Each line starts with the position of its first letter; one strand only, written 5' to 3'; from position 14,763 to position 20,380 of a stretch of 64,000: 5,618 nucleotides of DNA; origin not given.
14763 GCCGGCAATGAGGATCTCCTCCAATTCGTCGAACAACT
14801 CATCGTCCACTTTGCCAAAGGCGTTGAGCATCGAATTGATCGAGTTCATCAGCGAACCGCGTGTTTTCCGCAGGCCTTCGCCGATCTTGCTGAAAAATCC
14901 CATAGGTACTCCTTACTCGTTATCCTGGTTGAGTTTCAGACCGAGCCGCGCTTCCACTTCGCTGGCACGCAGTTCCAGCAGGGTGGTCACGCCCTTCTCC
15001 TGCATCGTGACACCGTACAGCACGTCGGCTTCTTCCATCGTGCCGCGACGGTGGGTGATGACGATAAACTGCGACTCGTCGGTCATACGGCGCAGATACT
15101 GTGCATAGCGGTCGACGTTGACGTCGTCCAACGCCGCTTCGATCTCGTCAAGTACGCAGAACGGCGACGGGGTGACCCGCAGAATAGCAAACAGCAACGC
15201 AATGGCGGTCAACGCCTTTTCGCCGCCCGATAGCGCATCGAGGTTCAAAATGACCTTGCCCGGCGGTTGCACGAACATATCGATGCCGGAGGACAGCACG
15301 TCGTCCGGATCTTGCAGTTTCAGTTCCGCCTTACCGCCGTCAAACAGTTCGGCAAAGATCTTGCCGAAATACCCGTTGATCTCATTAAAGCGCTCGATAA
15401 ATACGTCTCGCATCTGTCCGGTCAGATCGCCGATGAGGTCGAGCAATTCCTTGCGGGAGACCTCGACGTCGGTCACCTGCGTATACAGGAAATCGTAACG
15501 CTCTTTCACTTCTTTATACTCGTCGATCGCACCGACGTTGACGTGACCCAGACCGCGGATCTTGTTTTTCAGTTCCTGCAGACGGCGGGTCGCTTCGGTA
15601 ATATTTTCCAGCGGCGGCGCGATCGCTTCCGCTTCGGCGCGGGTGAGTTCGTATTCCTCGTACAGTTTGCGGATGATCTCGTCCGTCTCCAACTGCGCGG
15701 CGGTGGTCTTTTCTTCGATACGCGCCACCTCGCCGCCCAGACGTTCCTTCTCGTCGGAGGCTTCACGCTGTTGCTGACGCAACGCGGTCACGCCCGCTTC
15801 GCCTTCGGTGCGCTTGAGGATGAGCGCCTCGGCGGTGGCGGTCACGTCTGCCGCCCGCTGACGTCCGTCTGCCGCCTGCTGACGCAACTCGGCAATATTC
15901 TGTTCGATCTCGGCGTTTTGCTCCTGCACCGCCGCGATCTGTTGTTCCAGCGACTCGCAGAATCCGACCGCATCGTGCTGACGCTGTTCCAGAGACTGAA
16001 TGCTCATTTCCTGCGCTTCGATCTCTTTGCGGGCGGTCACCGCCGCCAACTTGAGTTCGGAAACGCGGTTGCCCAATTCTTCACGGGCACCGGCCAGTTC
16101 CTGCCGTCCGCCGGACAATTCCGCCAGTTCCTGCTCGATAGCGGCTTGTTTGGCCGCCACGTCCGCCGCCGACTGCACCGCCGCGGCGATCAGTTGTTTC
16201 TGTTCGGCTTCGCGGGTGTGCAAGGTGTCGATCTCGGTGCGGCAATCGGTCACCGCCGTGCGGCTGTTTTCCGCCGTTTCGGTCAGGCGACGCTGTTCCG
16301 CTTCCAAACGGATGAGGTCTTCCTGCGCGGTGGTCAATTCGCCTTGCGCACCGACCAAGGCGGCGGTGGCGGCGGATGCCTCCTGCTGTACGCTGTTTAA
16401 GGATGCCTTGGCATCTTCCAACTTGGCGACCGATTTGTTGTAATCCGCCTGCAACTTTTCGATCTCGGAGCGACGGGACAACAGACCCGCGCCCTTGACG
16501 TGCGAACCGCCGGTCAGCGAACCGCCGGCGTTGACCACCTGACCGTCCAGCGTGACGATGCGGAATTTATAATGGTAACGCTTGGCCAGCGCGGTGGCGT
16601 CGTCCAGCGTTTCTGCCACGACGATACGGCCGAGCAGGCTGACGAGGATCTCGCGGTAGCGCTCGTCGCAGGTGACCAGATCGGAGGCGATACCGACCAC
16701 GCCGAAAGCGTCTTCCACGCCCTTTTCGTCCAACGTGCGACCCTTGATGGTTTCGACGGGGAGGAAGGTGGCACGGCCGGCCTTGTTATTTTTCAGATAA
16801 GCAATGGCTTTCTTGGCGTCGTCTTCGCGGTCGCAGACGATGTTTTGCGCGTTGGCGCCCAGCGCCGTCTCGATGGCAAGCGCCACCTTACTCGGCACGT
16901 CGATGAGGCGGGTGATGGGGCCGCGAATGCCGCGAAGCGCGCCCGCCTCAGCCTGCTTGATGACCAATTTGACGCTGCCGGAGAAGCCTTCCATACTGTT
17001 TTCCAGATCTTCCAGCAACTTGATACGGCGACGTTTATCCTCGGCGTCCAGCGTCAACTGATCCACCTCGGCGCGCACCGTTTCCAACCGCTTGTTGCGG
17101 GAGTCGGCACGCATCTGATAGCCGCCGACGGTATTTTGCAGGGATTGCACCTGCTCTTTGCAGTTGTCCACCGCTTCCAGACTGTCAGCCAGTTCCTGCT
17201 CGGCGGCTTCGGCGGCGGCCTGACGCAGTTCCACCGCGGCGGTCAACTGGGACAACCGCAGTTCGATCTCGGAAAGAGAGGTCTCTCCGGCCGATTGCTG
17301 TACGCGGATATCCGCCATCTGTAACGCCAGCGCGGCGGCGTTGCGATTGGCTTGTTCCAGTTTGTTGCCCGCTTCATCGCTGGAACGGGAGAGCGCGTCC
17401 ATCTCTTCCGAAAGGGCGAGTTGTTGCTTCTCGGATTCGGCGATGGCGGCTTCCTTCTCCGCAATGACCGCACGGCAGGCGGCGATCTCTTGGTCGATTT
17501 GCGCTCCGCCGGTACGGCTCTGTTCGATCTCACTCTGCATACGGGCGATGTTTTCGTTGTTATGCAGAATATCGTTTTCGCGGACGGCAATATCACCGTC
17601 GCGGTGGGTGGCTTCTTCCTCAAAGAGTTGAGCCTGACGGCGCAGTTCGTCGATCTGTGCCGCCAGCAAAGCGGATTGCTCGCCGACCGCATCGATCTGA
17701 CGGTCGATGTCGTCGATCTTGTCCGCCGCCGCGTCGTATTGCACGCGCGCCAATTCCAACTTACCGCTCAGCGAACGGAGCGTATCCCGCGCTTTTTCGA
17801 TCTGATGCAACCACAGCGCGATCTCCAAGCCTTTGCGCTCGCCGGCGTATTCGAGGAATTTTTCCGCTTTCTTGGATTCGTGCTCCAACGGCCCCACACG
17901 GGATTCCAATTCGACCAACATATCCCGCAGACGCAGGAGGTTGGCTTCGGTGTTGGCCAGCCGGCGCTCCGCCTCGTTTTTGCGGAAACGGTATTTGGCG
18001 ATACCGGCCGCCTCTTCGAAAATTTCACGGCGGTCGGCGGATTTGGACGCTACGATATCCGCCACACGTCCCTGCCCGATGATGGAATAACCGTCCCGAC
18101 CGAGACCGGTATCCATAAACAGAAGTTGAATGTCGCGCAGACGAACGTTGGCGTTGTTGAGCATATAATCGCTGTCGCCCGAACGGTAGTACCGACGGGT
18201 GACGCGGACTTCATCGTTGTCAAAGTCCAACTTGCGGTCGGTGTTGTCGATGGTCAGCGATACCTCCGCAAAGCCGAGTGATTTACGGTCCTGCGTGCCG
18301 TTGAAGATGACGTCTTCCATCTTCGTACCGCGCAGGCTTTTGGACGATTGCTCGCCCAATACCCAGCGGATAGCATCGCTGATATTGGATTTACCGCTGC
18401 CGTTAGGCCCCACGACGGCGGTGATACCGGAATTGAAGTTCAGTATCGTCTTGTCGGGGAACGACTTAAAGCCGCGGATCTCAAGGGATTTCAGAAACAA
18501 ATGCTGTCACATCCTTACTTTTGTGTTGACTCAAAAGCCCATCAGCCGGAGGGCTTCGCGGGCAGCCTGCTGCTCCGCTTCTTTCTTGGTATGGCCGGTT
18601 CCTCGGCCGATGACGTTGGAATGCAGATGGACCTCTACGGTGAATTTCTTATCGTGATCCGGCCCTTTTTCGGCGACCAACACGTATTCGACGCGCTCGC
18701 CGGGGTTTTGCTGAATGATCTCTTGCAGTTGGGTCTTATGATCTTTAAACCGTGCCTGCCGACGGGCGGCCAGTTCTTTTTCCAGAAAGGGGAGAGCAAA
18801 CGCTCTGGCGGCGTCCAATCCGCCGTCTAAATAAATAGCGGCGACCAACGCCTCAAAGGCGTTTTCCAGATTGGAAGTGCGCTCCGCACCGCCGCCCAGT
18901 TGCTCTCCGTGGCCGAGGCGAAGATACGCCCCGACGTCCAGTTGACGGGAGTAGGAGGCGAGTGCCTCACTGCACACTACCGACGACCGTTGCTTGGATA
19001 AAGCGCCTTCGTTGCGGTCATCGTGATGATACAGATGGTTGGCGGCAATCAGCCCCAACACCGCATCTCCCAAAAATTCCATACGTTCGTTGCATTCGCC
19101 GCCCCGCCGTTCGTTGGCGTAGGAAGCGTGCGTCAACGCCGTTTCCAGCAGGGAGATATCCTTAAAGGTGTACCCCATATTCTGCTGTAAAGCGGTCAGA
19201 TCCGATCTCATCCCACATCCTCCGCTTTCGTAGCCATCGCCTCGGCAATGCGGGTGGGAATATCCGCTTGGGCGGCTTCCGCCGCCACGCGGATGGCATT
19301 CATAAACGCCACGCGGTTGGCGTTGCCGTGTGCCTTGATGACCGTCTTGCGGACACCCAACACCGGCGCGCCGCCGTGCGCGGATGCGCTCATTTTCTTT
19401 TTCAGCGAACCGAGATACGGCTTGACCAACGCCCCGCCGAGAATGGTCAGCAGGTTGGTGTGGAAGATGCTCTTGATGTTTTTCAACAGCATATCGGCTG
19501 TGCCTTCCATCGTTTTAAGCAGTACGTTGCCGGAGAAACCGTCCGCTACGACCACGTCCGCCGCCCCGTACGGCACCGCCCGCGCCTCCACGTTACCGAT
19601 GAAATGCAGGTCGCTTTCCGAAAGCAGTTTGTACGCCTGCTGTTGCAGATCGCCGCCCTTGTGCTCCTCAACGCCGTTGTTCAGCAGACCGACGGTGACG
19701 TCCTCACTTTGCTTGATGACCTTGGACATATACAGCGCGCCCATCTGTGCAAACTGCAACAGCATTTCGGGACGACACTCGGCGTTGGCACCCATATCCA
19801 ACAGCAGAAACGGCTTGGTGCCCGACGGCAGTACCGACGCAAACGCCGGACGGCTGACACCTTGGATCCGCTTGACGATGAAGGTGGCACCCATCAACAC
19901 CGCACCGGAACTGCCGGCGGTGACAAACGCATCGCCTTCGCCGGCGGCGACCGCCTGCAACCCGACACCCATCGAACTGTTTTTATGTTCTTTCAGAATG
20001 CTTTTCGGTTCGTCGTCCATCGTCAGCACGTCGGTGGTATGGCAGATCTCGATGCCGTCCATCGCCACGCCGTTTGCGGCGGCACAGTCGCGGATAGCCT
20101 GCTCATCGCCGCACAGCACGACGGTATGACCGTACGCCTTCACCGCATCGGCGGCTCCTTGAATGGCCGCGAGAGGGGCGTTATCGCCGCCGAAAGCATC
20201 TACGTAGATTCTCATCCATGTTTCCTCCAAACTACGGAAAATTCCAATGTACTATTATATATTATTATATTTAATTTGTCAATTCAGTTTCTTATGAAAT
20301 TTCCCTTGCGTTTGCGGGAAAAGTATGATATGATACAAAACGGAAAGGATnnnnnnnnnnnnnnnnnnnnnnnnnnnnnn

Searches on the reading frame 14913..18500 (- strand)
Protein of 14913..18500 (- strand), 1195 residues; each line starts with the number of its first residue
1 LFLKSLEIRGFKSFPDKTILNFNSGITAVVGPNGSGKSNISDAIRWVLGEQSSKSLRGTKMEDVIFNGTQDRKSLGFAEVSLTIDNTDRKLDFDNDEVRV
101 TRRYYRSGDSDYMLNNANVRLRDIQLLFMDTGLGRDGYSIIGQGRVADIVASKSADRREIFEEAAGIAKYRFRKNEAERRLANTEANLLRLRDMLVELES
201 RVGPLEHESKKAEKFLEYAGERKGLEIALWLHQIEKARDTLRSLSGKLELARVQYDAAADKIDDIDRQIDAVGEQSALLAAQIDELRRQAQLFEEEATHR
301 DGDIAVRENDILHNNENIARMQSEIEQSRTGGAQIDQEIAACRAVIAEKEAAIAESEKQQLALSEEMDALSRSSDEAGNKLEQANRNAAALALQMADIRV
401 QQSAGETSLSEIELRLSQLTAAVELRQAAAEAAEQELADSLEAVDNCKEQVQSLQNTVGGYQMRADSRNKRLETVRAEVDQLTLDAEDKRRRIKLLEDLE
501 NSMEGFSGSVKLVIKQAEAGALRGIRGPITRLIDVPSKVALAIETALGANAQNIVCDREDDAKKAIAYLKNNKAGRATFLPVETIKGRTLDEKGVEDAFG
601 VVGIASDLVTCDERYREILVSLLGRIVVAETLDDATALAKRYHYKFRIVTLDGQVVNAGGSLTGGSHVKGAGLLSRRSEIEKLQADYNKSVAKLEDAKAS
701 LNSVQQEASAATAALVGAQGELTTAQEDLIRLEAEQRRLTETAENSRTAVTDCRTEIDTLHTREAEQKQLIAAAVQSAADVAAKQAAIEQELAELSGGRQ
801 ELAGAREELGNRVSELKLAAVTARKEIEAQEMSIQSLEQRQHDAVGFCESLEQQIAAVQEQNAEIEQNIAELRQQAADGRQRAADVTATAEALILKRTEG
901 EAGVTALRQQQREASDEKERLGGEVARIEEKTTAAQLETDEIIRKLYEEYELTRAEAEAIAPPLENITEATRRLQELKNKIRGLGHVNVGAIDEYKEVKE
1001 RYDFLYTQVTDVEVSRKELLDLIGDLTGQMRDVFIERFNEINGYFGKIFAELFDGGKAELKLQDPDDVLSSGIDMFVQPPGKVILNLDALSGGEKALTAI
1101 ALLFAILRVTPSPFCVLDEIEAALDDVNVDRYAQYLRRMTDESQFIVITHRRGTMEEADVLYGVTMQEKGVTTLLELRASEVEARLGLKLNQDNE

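Call 29: search_protein_families(library=pfam, proteins=[window:14913-18500:-], max_evalue=0.0001)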
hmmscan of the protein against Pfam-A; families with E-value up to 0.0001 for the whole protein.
window:14913-18500:- (1195 aa): 7 families
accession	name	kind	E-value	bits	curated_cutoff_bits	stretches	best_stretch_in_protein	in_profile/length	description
PF02463.25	SMC_N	-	1.2e-77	260.8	40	1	2-1172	1-219/220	RecF/RecN/SMC N terminal domain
PF06470.18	SMC_hinge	-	2.1e-30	105.9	22.5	1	523-639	2-116/116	SMC proteins Flexible Hinge Domain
PF13175.12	AAA_15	-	5.8e-14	52.9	32.1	1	1-453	1-284/374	AAA ATPase domain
PF13304.12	AAA_21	-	7.5e-13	49.6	27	1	26-111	1-106/304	AAA domain, putative AbiEii toxin, Type IV TA system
PF13476.12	AAA_23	-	4.5e-11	44.2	27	1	5-207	1-177/201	AAA domain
PF24423.1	OVT1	-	2.6e-07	31.4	30.9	0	233-290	23-80/100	Major antigen, helical domain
PF13555.12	AAA_29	-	3.1e-05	24.1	27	1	5-49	3-47/61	P-loop containing region of AAA domain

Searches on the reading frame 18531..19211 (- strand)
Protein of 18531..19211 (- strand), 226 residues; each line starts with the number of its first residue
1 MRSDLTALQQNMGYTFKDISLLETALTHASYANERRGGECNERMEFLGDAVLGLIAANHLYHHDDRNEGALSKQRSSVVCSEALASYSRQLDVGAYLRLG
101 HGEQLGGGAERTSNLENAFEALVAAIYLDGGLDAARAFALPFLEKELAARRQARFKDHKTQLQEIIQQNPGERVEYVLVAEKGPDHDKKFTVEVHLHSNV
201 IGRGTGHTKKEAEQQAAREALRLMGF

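Call 29: search_protein_families(library=pfam, proteins=[window:18531-19211:-], max_evalue=0.0001)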
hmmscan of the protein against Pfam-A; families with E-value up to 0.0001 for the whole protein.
window:18531-19211:- (226 aa): 3 families
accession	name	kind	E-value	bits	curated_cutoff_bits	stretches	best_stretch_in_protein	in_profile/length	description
PF14622.11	Ribonucleas_3_3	-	7.4e-37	126.8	35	1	18-142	1-123/128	Ribonuclease-III-like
PF00636.31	Ribonuclease_3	-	2.3e-22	80.1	27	1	42-131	1-102/102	Ribonuclease III domain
PF00035.32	dsrm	-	1.3e-18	67.8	23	1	159-223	2-65/66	Double-stranded RNA binding motif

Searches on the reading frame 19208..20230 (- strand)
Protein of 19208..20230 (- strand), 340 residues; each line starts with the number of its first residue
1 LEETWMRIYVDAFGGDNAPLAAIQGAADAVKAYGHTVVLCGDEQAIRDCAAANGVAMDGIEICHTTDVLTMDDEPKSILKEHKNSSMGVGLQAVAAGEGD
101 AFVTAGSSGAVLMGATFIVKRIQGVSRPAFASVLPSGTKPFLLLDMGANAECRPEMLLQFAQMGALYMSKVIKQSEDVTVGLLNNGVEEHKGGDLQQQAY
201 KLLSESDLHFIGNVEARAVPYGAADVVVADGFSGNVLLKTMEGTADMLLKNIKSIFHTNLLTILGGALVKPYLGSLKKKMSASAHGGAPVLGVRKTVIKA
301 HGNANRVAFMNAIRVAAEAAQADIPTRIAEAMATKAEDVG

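Call 29: search_protein_families(library=pfam, proteins=[window:19208-20230:-], max_evalue=0.0001)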
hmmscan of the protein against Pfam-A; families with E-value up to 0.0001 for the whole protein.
window:19208-20230:- (340 aa): 1 family
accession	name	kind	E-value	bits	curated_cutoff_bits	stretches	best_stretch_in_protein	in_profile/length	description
PF02504.20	FA_synthesis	-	2.6e-90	303.2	29.1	1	6-326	1-323/324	Fatty acid synthesis protein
